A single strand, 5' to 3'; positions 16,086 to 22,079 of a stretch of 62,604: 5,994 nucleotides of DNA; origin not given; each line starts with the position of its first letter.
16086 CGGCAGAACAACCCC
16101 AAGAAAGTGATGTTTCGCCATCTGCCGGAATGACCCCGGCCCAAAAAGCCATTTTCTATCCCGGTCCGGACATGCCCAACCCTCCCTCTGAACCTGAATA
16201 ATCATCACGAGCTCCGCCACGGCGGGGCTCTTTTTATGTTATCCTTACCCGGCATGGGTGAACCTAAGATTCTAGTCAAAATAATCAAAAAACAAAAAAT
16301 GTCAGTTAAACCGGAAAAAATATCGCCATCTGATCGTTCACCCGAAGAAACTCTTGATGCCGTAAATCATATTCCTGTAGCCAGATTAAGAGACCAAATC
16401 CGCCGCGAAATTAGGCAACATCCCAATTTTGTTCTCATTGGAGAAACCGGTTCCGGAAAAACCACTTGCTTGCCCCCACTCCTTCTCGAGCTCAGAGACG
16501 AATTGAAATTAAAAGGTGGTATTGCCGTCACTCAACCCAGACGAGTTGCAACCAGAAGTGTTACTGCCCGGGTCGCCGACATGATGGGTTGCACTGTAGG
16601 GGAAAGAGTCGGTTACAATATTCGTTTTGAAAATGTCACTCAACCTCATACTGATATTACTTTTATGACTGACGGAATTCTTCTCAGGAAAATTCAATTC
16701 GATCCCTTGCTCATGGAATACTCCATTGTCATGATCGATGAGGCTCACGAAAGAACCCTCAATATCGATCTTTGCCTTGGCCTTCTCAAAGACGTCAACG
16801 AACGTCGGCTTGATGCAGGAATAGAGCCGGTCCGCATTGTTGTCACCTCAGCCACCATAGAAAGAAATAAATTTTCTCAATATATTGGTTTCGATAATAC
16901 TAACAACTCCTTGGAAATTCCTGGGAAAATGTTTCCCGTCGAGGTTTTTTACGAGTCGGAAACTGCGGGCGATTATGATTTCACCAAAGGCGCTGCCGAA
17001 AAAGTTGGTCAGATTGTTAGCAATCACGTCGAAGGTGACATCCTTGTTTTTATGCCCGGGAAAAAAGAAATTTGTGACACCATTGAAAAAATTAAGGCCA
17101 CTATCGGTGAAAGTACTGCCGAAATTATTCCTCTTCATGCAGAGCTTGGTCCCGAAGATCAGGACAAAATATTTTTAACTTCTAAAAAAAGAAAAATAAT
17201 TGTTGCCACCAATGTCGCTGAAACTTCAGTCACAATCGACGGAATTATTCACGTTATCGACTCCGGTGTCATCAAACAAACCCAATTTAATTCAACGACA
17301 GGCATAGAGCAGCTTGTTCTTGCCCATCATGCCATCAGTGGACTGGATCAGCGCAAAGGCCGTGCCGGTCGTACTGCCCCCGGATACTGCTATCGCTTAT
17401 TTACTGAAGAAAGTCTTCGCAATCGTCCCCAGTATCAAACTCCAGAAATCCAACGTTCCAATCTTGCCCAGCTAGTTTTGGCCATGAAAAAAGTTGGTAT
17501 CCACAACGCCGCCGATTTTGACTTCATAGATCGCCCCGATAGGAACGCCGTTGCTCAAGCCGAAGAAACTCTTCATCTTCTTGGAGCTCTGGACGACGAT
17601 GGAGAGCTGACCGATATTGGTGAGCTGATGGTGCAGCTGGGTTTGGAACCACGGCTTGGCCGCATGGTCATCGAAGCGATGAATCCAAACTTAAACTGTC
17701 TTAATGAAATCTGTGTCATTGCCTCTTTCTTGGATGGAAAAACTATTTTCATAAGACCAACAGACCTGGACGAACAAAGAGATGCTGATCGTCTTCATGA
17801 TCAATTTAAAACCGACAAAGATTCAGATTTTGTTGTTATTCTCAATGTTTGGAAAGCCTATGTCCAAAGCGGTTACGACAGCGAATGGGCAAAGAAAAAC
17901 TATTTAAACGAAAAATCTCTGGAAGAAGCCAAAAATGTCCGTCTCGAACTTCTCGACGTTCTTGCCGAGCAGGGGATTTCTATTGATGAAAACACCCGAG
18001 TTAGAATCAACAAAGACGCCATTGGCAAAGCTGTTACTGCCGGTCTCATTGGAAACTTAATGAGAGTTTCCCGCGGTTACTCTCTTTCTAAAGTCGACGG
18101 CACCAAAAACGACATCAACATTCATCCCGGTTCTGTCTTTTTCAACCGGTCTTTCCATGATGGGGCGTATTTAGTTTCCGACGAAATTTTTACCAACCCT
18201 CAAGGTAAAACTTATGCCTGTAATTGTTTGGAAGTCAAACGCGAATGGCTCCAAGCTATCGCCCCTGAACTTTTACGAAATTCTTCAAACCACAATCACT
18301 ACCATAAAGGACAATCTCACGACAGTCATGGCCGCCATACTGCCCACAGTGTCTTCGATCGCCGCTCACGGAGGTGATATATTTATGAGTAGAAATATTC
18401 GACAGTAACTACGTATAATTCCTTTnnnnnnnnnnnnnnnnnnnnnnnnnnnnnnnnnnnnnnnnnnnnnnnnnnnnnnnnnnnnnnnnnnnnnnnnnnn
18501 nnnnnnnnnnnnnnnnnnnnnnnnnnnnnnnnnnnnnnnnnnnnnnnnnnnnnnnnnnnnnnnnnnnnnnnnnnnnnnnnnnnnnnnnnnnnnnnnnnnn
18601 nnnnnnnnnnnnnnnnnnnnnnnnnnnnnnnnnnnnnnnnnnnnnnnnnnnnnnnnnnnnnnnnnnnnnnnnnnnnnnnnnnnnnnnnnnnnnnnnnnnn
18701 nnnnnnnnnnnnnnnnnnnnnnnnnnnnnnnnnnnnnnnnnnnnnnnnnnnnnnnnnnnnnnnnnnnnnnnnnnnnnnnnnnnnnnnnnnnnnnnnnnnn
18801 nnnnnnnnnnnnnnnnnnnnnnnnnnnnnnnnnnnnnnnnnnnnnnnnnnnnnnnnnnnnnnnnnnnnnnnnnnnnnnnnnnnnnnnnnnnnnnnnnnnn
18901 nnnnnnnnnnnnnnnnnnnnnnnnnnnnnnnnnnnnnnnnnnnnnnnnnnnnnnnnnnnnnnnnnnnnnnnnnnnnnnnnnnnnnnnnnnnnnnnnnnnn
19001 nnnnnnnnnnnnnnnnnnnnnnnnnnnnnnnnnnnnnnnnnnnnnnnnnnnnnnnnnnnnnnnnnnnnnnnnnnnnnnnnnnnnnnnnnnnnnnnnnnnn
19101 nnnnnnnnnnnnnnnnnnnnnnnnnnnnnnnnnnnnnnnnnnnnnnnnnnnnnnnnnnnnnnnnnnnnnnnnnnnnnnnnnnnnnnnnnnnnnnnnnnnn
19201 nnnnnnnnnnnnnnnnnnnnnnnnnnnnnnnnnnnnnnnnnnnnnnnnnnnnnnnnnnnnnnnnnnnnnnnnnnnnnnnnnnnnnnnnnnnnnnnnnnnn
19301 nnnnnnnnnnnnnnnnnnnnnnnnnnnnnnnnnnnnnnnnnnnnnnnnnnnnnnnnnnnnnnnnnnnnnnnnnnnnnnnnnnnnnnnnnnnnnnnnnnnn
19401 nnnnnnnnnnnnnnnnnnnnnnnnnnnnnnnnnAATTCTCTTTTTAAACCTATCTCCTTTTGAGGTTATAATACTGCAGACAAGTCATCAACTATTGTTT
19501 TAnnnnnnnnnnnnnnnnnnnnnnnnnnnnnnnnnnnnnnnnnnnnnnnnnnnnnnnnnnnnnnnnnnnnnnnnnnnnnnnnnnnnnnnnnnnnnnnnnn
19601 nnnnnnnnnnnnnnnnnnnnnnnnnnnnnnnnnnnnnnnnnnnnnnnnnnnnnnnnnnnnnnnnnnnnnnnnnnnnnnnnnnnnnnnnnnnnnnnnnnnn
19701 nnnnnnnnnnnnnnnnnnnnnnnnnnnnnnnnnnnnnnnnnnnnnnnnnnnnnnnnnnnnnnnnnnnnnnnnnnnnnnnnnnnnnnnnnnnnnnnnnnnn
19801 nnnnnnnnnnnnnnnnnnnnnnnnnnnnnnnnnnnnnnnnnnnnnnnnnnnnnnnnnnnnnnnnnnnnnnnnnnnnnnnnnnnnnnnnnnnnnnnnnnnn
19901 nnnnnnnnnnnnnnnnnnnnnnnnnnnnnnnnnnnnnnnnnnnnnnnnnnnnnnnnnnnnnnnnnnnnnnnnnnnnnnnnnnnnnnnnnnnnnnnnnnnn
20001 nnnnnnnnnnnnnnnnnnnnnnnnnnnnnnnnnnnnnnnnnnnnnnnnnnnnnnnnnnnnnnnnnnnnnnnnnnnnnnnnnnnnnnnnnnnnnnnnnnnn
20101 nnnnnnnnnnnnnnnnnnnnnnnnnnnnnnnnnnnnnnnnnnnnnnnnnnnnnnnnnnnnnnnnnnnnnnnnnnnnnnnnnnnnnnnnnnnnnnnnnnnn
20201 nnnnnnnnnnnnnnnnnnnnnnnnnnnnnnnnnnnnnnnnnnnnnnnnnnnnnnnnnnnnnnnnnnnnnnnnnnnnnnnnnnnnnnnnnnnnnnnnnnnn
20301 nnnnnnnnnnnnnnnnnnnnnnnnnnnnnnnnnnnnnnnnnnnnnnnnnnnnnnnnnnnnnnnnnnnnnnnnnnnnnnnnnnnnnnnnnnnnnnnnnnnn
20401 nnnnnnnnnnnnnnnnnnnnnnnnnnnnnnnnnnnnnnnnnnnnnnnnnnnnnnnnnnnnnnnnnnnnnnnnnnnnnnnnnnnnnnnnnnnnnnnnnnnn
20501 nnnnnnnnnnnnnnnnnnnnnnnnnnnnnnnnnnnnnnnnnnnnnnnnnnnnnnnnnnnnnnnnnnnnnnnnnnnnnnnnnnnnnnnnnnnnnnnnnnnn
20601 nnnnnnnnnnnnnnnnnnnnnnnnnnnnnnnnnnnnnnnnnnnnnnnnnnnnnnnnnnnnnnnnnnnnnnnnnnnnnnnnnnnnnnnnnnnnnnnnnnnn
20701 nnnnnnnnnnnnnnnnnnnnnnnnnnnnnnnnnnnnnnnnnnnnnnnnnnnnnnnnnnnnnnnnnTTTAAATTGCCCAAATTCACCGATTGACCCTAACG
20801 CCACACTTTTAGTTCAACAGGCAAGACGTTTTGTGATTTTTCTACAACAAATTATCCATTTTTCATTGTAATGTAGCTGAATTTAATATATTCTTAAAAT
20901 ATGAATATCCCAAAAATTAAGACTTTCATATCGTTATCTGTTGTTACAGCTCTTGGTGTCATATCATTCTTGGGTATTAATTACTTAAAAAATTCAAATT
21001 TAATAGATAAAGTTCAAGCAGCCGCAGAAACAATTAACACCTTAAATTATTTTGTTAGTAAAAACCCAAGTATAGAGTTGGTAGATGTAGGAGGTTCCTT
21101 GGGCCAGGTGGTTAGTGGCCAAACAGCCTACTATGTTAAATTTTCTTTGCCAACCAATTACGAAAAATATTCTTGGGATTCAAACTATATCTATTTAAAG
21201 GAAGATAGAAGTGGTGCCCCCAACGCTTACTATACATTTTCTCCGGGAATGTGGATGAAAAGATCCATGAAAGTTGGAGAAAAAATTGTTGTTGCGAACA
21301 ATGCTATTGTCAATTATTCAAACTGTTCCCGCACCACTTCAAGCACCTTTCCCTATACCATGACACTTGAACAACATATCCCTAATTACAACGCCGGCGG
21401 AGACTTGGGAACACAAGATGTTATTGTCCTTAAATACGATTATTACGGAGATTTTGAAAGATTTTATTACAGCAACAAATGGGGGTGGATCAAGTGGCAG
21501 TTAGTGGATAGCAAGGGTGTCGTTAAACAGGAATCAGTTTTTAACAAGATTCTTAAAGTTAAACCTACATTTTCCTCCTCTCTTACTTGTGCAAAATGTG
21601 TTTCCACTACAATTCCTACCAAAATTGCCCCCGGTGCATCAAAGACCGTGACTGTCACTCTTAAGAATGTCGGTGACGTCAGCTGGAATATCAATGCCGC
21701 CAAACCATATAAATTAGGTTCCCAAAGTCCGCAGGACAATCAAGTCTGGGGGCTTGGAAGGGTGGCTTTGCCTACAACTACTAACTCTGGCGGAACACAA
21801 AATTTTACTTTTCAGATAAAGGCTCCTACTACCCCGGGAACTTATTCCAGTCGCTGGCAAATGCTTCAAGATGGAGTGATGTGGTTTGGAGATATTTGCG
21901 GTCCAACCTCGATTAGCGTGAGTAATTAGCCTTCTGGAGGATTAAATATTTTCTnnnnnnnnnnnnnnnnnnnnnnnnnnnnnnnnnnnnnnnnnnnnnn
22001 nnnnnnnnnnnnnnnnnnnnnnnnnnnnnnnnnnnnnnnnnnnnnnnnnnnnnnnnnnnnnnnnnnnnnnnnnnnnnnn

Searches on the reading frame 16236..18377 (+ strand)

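Call 68: search_protein_families(library=pfam, proteins=[window:16236-18377:+], max_evalue=0.00001)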
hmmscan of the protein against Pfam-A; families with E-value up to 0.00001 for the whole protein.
window:16236-18377:+ (713 aa): 5 families
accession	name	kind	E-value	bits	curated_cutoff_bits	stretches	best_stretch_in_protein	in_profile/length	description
PF00271.37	Helicase_C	-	5.4e-12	46.4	23.5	1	255-380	4-109/110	Helicase conserved C-terminal domain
PF21010.2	HA2_C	-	1.4e-09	38.7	21.3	1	471-532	1-74/77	Helicase associated domain (HA2), ratchet-like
PF00270.35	DEAD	-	1.6e-09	38.1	26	1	58-211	10-163/167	DEAD/DEAH box helicase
PF04408.29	HA2_N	-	2.1e-08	34.5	21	1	442-470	1-29/29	Helicase associated domain (HA2), winged-helix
PF07717.22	OB_NTP_bind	-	8e-08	32.8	29.5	1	597-678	2-82/83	Oligonucleotide/oligosaccharide-binding (OB)-fold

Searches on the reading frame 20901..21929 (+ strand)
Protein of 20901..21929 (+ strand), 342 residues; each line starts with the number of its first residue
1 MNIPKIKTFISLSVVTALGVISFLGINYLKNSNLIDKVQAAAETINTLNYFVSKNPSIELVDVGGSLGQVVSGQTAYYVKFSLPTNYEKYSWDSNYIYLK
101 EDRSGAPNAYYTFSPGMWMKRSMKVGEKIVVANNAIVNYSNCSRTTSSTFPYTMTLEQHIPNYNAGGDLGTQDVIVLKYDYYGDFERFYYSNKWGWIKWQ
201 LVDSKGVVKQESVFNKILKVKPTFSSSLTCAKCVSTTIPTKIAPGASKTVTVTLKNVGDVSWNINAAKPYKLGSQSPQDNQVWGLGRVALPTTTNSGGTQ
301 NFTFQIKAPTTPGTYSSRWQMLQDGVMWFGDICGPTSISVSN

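Call 68: search_protein_families(library=pfam, proteins=[window:20901-21929:+], max_evalue=0.00001)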
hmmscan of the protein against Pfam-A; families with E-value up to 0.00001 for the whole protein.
window:20901-21929:+ (342 aa): 1 family
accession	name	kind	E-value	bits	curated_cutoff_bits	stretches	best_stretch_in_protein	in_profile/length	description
PF16158.11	N_BRCA1_IG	-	1.1e-07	32.8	28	1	240-331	6-100/108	Ig-like domain from next to BRCA1 gene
